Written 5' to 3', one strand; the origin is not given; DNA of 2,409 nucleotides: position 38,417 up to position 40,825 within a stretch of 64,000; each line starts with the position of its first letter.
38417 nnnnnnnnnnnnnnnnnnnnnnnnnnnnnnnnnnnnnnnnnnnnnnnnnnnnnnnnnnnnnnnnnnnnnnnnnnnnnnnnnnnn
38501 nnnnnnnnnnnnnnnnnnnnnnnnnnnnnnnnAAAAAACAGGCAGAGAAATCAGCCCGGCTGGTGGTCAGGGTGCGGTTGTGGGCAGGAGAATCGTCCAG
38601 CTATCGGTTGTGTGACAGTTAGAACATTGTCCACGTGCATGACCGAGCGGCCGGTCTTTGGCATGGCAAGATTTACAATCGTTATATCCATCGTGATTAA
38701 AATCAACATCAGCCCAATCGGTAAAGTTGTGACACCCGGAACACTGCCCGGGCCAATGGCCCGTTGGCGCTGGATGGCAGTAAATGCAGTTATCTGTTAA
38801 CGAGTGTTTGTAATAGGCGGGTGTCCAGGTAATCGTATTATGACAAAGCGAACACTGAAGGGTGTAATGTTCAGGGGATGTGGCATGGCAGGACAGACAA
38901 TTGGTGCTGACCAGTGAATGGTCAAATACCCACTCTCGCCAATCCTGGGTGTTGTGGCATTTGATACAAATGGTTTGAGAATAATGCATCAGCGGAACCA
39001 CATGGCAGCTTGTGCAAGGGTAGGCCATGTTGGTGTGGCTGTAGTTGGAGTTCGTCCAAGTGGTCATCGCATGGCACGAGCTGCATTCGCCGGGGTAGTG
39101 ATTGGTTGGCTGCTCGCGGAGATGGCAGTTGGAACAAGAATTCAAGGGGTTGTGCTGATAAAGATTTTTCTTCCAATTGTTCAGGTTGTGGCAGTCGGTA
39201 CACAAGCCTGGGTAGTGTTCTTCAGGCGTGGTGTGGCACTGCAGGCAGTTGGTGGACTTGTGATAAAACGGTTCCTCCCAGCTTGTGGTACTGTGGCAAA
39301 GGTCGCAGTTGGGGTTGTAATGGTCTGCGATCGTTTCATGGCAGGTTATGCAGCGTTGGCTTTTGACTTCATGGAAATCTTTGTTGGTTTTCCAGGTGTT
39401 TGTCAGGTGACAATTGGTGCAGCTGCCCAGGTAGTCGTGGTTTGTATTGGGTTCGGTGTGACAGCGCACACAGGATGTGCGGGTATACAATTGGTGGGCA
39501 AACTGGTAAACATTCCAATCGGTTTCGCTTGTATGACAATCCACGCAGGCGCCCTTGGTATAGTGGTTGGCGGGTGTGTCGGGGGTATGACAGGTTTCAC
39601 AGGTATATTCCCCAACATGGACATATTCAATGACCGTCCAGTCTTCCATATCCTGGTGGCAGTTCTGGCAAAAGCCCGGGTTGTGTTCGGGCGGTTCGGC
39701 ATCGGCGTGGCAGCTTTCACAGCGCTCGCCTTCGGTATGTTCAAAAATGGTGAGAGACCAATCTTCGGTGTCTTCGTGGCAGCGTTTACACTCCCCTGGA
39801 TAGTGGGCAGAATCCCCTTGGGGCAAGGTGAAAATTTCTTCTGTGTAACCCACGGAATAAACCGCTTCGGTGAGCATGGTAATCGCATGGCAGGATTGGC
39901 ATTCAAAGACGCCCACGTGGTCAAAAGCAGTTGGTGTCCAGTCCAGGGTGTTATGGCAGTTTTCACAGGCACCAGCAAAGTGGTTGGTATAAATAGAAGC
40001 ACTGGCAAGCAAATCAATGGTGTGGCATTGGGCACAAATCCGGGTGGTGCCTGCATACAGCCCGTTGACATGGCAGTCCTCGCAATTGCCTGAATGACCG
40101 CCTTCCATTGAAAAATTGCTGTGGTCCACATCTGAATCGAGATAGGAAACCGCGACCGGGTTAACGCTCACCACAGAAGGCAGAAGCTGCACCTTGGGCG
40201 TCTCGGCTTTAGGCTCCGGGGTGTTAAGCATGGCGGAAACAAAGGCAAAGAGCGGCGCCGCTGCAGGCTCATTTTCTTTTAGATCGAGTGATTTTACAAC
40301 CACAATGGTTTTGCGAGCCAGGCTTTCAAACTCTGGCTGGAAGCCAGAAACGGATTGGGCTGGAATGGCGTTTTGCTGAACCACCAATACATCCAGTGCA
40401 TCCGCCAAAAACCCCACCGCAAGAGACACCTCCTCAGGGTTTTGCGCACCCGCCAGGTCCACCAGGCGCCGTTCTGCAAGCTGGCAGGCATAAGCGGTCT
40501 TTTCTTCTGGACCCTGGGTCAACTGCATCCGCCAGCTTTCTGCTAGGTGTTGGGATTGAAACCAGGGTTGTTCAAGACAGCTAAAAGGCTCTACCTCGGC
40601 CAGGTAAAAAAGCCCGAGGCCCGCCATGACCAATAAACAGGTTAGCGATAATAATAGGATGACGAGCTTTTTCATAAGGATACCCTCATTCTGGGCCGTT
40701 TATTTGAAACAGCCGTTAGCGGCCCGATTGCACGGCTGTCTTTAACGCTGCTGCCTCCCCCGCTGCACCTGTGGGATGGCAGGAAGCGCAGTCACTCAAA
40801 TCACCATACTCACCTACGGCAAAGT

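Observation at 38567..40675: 25-haem cytochrome built from ~12 tandem two-haem modules behind a haem-free N-terminal domain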

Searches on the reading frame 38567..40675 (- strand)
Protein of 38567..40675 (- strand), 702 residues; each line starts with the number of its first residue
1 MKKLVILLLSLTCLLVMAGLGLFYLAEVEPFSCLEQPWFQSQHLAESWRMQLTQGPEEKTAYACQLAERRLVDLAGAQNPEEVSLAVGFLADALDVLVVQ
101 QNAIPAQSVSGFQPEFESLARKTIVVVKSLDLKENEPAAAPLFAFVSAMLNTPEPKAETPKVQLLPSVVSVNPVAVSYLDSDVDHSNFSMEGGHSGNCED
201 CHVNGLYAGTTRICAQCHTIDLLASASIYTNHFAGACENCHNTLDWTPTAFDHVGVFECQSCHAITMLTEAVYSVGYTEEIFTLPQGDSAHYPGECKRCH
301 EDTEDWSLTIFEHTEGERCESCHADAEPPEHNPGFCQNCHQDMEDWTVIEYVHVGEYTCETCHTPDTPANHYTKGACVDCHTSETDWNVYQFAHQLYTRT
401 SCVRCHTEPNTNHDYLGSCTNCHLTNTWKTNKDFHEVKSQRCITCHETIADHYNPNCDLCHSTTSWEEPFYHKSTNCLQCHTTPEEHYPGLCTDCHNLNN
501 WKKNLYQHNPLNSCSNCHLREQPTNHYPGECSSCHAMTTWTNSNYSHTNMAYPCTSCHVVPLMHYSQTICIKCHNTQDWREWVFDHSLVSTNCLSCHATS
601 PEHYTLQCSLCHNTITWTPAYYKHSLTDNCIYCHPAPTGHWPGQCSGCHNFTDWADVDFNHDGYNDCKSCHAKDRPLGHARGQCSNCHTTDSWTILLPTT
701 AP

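Call 5: search_protein_families(library=pfam, proteins=[window:38567-40675:-], max_evalue=0.01)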
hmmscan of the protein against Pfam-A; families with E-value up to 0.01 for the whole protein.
window:38567-40675:- (702 aa): 3 families
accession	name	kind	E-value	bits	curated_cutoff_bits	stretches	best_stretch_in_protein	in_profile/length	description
PF14522.11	Cytochrome_C7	-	2.7e-17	62.8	24.8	2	293-341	13-67/67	Cytochrome c7 and related cytochrome c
PF14537.11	Cytochrom_c3_2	-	2.6e-14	53.9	25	1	413-497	2-79/79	Cytochrome c3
PF02085.21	Cytochrom_CIII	-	2.1e-11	44.5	22.9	1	353-423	28-101/101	Class III cytochrome C family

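Call 7: search_protein_families(library=ncbifam, proteins=[window:38567-40675:-], max_evalue=0.001)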
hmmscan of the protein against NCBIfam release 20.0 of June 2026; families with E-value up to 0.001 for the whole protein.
window:38567-40675:- (702 aa): 1 family
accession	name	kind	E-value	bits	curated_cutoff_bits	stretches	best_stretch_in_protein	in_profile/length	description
NF047727.1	4hemeCytCCctA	equivalog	0.0001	22.4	180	1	313-382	34-105/109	tetraheme c-type cytochrome CctA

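Call 8: find_homologous_proteins(query=window:38567-40675:-, max_evalue=0.00001)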
Query window:38567-40675:- (702 aa): 280 proteins with E <= 0.00001 among 7158 candidates; the best 120 are listed.
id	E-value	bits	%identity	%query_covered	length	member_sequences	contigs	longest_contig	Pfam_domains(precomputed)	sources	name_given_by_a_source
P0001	0.0e+0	1706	100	100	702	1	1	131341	PF14537.12,PF02085.22,PF14522.12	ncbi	-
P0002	5.0e-163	562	34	94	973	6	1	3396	PF14537.12,PF02085.22,PF14522.12,PF22113.2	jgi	-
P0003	2.5e-144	501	35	99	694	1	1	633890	PF14537.12,PF02085.22,PF14522.12,PF22113.2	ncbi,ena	-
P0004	1.8e-143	498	32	99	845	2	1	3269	PF14537.12,PF02085.22,PF14522.12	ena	-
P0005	5.1e-142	493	33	99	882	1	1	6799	PF14537.12,PF02085.22,PF14522.12,PF22113.2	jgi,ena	-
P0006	1.6e-133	465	34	88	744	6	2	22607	PF14537.12,PF02085.22,PF14522.12,PF18915.6,PF22113.2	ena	-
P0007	7.2e-131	456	33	93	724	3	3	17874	PF14537.12,PF02085.22,PF14522.12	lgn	-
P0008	2.8e-130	454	34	99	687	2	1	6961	PF14537.12,PF02085.22,PF14522.12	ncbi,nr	ncbi:MAG TPA: hypothetical protein DEH25_08060, partial [Chloroflexi bacterium]|nr:hypothetical prot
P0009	5.1e-129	450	37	100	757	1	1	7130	PF14537.12,PF02085.22,PF14522.12,PF18915.6,PF22113.2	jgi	jgi:hypothetical protein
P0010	2.2e-127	445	36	99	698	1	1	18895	PF14537.12,PF02085.22,PF14522.12,PF18915.6,PF22113.2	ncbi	-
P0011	4.2e-127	444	33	100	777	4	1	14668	PF14537.12,PF02085.22,PF14522.12,PF22113.2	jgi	-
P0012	5.4e-127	443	35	93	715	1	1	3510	PF14537.12,PF02085.22,PF14522.12,PF22113.2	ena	-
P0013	3.0e-124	434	33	100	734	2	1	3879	PF14537.12,PF02085.22,PF14522.12,PF22113.2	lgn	-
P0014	4.2e-122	427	36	88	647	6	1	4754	PF14537.12,PF14522.12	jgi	-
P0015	1.2e-121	426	33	100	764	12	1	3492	PF14537.12,PF02085.22,PF14522.12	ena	-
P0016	1.5e-113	399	36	99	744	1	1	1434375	PF14537.12,PF02085.22,PF14522.12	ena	-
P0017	2.8e-110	388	32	99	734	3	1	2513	PF14537.12,PF02085.22,PF14522.12,PF22113.2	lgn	-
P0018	1.7e-106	376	32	88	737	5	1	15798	PF14537.12,PF02085.22,PF14522.12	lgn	-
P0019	1.5e-103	366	34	97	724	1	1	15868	PF14537.12,PF02085.22,PF14522.12,PF18915.6,PF22113.2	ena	-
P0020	2.2e-101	359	33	99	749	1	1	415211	PF14537.12,PF02085.22,PF14522.12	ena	-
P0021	2.2e-99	352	33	88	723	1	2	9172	PF14537.12,PF02085.22,PF14522.12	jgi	-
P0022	3.8e-98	348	32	98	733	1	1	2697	PF14537.12,PF02085.22,PF14522.12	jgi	-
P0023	6.0e-88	314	27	75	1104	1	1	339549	PF04981.19,PF24398.2,PF02085.22,PF14522.12,PF22113.2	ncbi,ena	-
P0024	3.9e-86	308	28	90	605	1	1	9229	PF09699.16,PF14537.12,PF02085.22,PF14522.12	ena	-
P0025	4.1e-84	302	31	81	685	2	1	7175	PF14537.12,PF02085.22,PF14522.12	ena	-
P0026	3.3e-79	285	34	75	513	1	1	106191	PF14537.12,PF02085.22,PF14522.12,PF18915.6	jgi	jgi:hypothetical protein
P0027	4.3e-71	259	29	91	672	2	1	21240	PF09699.16,PF14537.12,PF02085.22,PF14522.12,PF22113.2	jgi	jgi:hypothetical protein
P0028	2.1e-65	240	32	70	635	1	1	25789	PF09699.16,PF14537.12,PF02085.22,PF00684.26,PF14522.12,PF18915.6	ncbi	-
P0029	1.3e-64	237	28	90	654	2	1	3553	PF14537.12,PF02085.22,PF14522.12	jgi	jgi:hypothetical protein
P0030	5.7e-62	228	26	69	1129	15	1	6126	PF09699.16,PF07709.17,PF02085.22,PF14522.12,PF22113.2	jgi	jgi:hypothetical protein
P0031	6.5e-62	228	26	74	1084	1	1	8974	PF09699.16,PF14537.12,PF02085.22,PF14522.12,PF22113.2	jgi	jgi:hypothetical protein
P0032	1.7e-61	227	28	89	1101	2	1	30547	PF07709.17,PF02085.22,PF14522.12,PF22113.2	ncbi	-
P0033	6.1e-61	225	25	69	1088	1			PF16754.11,PF02085.22,PF14522.12,PF22113.2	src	-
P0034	1.1e-60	224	24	73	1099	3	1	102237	PF14537.12,PF12511.14,PF02085.22,PF14522.12,PF22113.2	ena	-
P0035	2.8e-59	219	26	86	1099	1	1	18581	PF07709.17,PF02085.22,PF14522.12,PF22113.2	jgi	jgi:hypothetical protein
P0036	9.3e-59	218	27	74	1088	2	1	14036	PF09699.16,PF24720.2,PF07709.17,PF02085.22,PF17291.8,PF14522.12,PF22113.2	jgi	jgi:hypothetical protein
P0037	9.9e-59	218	27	74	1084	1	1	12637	PF07709.17,PF02085.22,PF17291.8,PF14522.12,PF22113.2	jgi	jgi:hypothetical protein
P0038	1.5e-57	214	27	74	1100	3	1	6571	PF02085.22,PF17291.8,PF14522.12,PF22113.2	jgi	-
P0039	2.7e-56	210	28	78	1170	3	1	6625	PF14537.12,PF02085.22,PF00684.26,PF14522.12,PF22113.2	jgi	jgi:hypothetical protein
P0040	4.6e-56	209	25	68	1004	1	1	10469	PF14537.12,PF02085.22,PF14522.12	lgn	-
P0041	1.2e-55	207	29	74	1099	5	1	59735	PF24720.2,PF07709.17,PF02085.22,PF17291.8,PF14522.12,PF22113.2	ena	-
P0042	3.5e-55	206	26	69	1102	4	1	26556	PF24720.2,PF02085.22,PF17291.8,PF14522.12,PF22113.2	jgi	-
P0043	9.3e-54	201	27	69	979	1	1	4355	PF09699.16,PF07709.17,PF02085.22,PF14522.12,PF22113.2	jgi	jgi:hypothetical protein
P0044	1.4e-53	201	26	74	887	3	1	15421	PF02085.22,PF14522.12,PF22113.2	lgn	-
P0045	4.9e-53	199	26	69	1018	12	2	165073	PF14413.12,PF14537.12,PF02085.22,PF17291.8,PF14522.12,PF22113.2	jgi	jgi:hypothetical protein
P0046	5.9e-52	195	28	74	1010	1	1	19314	PF09699.16,PF14537.12,PF02085.22,PF14522.12,PF22113.2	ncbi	-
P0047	2.4e-51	193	28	73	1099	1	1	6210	PF14537.12,PF24720.2,PF02085.22,PF17291.8,PF14522.12,PF22113.2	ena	-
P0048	4.1e-51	192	27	71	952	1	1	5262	PF14537.12,PF02085.22,PF17291.8,PF14522.12,PF22113.2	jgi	jgi:hypothetical protein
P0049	4.8e-50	189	30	74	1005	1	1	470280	PF14537.12,PF02085.22,PF14522.12,PF22113.2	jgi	jgi:hypothetical protein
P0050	1.3e-49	187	26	72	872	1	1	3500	PF14537.12,PF02085.22,PF14522.12,PF22113.2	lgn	-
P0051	2.7e-48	183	40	30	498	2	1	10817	PF09699.16,PF14537.12,PF02085.22,PF14522.12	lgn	-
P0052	6.8e-48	182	26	73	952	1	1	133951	PF02085.22,PF14522.12,PF22113.2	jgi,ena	-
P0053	8.0e-48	182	30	73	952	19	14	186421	PF14537.12,PF22753.3,PF02085.22,PF14522.12,PF22113.2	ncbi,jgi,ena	jgi:hypothetical protein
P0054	1.9e-46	177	29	66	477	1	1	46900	PF14537.12,PF02085.22,PF14522.12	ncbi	ncbi:MAG: hypothetical protein Fur0022_33280 [Anaerolineales bacterium]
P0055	2.9e-46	176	26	74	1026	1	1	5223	PF09699.16,PF14537.12,PF22753.3,PF02085.22,PF14522.12,PF22113.2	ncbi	-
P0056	5.4e-46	176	26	72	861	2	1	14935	PF02085.22,PF14522.12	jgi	jgi:hypothetical protein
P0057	8.3e-46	175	25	73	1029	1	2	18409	PF02085.22,PF00684.26,PF14522.12,PF22113.2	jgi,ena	-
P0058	1.4e-45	174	26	75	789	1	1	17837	PF09699.16,PF14537.12,PF02085.22,PF14522.12,PF22113.2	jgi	-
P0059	3.8e-44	169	25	72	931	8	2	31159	PF14537.12,PF02085.22,PF23865.2,PF14522.12,PF22113.2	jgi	jgi:hypothetical protein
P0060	9.7e-44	168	27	72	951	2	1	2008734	PF14537.12,PF02085.22,PF14522.12,PF22113.2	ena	-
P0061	1.3e-43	168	25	75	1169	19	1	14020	PF02085.22,PF14522.12,PF22113.2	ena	-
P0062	2.2e-43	167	26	70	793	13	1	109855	PF14537.12,PF02085.22,PF14522.12,PF22113.2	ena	-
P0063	2.4e-43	167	27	74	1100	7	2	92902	PF14537.12,PF02085.22,PF14522.12,PF22113.2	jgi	jgi:hypothetical protein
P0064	1.3e-42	164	26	74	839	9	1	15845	PF09699.16,PF14537.12,PF02085.22,PF14522.12,PF22113.2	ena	-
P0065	2.1e-42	164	27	73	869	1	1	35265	PF09699.16,PF14537.12,PF02085.22,PF14522.12,PF22113.2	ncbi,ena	-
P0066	2.2e-42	164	24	73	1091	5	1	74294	PF14537.12,PF02085.22,PF14522.12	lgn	-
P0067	6.7e-42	162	29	71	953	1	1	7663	PF14537.12,PF02085.22,PF00684.26,PF14522.12,PF22113.2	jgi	jgi:hypothetical protein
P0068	3.8e-41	159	26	74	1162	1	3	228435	PF14537.12,PF02085.22,PF18353.8,PF14522.12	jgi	jgi:predicted CXXCH cytochrome family protein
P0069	1.0e-40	158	25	74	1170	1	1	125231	PF09699.16,PF14537.12,PF02085.22,PF14522.12,PF22113.2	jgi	jgi:hypothetical protein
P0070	1.2e-40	158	24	72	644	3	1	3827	PF09699.16,PF14537.12,PF02085.22,PF14522.12,PF22113.2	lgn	-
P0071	1.7e-40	157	26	71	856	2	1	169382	PF09699.16,PF02085.22,PF14522.12,PF22113.2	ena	-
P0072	3.3e-40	156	25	75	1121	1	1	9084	PF14537.12,PF02085.22,PF14522.12,PF22113.2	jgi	jgi:hypothetical protein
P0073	4.7e-40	156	24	80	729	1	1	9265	PF02085.22,PF14522.12,PF22113.2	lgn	-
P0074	1.6e-39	154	26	70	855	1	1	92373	PF09699.16,PF02085.22,PF14522.12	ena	-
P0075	1.6e-39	154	27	71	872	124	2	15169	PF09699.16,PF02085.22,PF14522.12,PF22113.2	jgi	jgi:hypothetical protein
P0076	4.4e-39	153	25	73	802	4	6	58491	PF14537.12,PF02085.22,PF14522.12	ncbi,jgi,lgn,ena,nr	ncbi:MAG TPA: cytochrome c3 family protein [Anaerolineales bacterium]|nr:cytochrome c3 family protei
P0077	1.2e-38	151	26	74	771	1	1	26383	PF14537.12,PF02085.22,PF14522.12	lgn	-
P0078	1.5e-38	151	27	64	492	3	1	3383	PF02085.22,PF14522.12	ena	-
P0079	2.0e-38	151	25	75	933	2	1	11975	PF14537.12,PF02085.22,PF14522.12,PF22113.2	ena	-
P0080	2.4e-38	150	28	71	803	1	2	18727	PF14537.12,PF02085.22,PF14522.12,PF22113.2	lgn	-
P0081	2.9e-38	150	29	71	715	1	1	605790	PF14413.12,PF09699.16,PF04981.19,PF24720.2,PF02085.22,PF14522.12,PF22113.2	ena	-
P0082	3.7e-38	150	25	65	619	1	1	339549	PF14537.12,PF02085.22,PF14522.12,PF22113.2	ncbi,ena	-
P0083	3.8e-38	150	25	74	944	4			PF14537.12,PF02085.22,PF17291.8,PF14522.12,PF22113.2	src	-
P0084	1.3e-37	148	27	73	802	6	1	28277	PF14537.12,PF02085.22,PF14522.12,PF22113.2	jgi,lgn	-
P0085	1.6e-37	147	25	69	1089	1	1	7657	PF14537.12,PF02085.22,PF14522.12,PF22113.2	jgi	jgi:hypothetical protein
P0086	4.3e-37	146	26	59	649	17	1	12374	PF14537.12,PF02085.22,PF14522.12,PF22113.2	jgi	jgi:hypothetical protein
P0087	1.1e-36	145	25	75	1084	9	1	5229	PF02085.22,PF14522.12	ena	-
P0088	1.6e-36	144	24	72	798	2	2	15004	PF02085.22,PF14522.12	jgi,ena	-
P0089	1.8e-36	144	29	72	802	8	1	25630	PF02085.22,PF14522.12,PF22113.2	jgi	jgi:hypothetical protein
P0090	2.1e-36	144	26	74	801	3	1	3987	PF02085.22,PF14522.12,PF22113.2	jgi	jgi:hypothetical protein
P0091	2.4e-36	144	27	71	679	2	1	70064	PF02085.22,PF00684.26,PF14522.12,PF22113.2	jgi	jgi:hypothetical protein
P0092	3.7e-36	143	26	73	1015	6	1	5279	PF14537.12,PF04981.19,PF02085.22,PF14522.12,PF22113.2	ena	-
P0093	7.0e-36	142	28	73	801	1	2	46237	PF14537.12,PF02085.22,PF14522.12,PF22113.2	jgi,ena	-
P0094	9.6e-36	142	25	73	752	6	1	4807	PF14537.12,PF02085.22,PF14522.12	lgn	-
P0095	1.5e-35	141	26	76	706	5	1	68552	PF09699.16,PF14537.12,PF02085.22,PF14522.12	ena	-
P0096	2.2e-35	140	28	73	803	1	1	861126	PF14537.12,PF02085.22,PF14522.12,PF22113.2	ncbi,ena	-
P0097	2.3e-35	140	27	72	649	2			PF14537.12,PF22753.3,PF02085.22,PF14522.12,PF22113.2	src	-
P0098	4.4e-35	139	26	70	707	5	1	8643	PF09699.16,PF14537.12,PF02085.22,PF14522.12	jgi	jgi:hypothetical protein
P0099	9.7e-35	138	24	74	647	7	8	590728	PF02085.22,PF14522.12,PF22113.2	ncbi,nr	ncbi:MAG: hypothetical protein ONB48_06380 [candidate division KSB1 bacterium]|nr:hypothetical prote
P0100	1.3e-34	138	26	86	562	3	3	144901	PF14537.12,PF02085.22,PF14522.12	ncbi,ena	-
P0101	2.0e-34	137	25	74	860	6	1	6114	PF02085.22,PF14522.12,PF22113.2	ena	-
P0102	4.2e-34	136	26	73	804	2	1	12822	PF14537.12,PF02085.22,PF17291.8,PF14522.12,PF22113.2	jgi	jgi:hypothetical protein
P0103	1.0e-33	135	24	69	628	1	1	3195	PF09699.16,PF14537.12,PF02085.22,PF14522.12,PF22113.2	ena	-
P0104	1.2e-33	135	28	74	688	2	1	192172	PF14537.12,PF02085.22,PF14522.12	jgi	jgi:hypothetical protein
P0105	1.4e-33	135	27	55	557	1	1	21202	PF14537.12,PF03264.20,PF14522.12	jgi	jgi:hypothetical protein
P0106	2.5e-33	134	24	72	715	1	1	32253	PF14537.12,PF02085.22,PF14522.12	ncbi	ncbi:MAG: hypothetical protein WA628_24465 [Terriglobales bacterium]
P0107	2.8e-33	133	30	55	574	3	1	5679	PF14537.12,PF02085.22,PF14522.12,PF22113.2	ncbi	ncbi:MAG: cytochrome c3 family protein [Anaerolineales bacterium]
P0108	3.3e-33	133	23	73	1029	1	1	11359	PF21139.4,PF02085.22,PF14522.12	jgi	jgi:uncharacterized protein (TIGR03437 family)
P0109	1.4e-32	131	25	73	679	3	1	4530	PF14537.12,PF02085.22,PF14522.12,PF22113.2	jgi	jgi:hypothetical protein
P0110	2.9e-32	130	27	72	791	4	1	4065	PF14537.12,PF02085.22,PF14522.12,PF22113.2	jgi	jgi:hypothetical protein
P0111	4.0e-32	130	25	73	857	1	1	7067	PF14537.12,PF02085.22,PF00684.26,PF14522.12,PF22113.2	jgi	jgi:hypothetical protein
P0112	5.0e-32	129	24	78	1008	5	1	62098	PF09699.16,PF14537.12,PF02085.22,PF14522.12,PF22113.2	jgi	-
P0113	5.0e-32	129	26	67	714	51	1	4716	PF14537.12,PF02085.22,PF14522.12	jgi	jgi:hypothetical protein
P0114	8.1e-32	129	26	70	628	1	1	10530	PF02085.22,PF14522.12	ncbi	-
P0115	1.2e-31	128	25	70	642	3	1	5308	PF14537.12,PF02085.22,PF14522.12,PF22113.2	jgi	jgi:hypothetical protein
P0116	1.5e-31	128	24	79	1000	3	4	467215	PF14537.12,PF02085.22,PF14522.12,PF22113.2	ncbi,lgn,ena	-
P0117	8.5e-30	122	25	73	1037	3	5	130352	PF09699.16,PF14537.12,PF02085.22,PF14522.12,PF22113.2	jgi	jgi:hypothetical protein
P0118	2.3e-29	121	24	72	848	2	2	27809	PF14537.12,PF02085.22,PF14522.12,PF22113.2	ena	-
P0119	2.4e-29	120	25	73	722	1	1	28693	PF14537.12,PF02085.22,PF14522.12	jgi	jgi:hypothetical protein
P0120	2.7e-29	120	25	74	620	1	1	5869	PF02085.22,PF14522.12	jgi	-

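Call 13: find_encoding_contigs(protein=P0001, flank=1000, max_places=3)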
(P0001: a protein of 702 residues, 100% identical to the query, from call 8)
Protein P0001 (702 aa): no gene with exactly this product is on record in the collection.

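Call 14: find_encoding_contigs(protein=P0003, flank=10000, max_places=2)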
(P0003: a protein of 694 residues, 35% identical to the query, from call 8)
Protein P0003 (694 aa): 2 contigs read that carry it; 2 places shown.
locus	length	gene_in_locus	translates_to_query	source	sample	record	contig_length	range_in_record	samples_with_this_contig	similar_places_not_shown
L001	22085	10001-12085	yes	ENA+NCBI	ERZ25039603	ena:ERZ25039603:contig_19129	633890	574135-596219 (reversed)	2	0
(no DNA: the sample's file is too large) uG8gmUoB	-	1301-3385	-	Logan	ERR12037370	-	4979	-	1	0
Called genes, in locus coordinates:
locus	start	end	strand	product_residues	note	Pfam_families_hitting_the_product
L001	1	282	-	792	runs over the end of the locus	PF00486:Trans_reg_C (weak), PF13401:AAA_22 (faint), PF03704:BTAD, PF05729:NACHT (weak), PF00990:GGDEF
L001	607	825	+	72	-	-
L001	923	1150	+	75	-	-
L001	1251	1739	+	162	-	-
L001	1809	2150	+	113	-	-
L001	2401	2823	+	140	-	-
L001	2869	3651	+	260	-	-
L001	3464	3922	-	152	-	-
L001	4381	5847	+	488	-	PF01839:FG-GAP, PF13517:FG-GAP_3 (weak), PF01839:FG-GAP, PF13517:FG-GAP_3 (weak), PF01839:FG-GAP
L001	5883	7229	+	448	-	PF01292:Ni_hydr_CYTB (weak), PF00033:Cytochrome_B, PF13631:Cytochrom_B_N_2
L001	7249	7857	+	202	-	PF00355:Rieske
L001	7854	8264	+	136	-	PF00034:Cytochrom_C (weak), PF13442:Cytochrome_CBB3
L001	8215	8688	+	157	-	-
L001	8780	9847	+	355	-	PF14522:Cytochrome_C7 (faint), PF02085:Cytochrom_CIII (faint), PF14537:Cytochrom_c3_2 (faint)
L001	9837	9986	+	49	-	-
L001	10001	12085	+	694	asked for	PF14522:Cytochrome_C7 (faint), PF02085:Cytochrom_CIII (faint), PF14537:Cytochrom_c3_2 (faint), PF22113:Mtrc-MtrF_II-IV_dom (faint)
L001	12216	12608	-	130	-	PF01989:AcnX_swivel_put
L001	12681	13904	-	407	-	PF04412:AcnX, PF28403:AcnX_2nd, PF28406:AcnX_3rd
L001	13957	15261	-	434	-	PF20695:UbiD_N, PF01977:UbiD, PF20696:UbiD_C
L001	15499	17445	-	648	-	-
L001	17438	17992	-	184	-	PF12645:HTH_16 (weak), PF04542:Sigma70_r2, PF08281:Sigma70_r4_2, PF04545:Sigma70_r4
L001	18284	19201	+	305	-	PF00892:EamA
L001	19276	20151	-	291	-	PF00072:Response_reg, PF00990:GGDEF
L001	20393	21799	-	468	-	PF07690:MFS_1, PF13347:MFS_2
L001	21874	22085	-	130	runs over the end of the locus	PF04794:YdjC (weak)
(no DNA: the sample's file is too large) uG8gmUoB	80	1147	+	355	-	PF14522:Cytochrome_C7 (faint), PF02085:Cytochrom_CIII (faint), PF14537:Cytochrom_c3_2 (faint)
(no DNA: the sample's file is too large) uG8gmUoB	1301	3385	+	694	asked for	PF14522:Cytochrome_C7 (faint), PF02085:Cytochrom_CIII (faint), PF14537:Cytochrom_c3_2 (faint), PF22113:Mtrc-MtrF_II-IV_dom (faint)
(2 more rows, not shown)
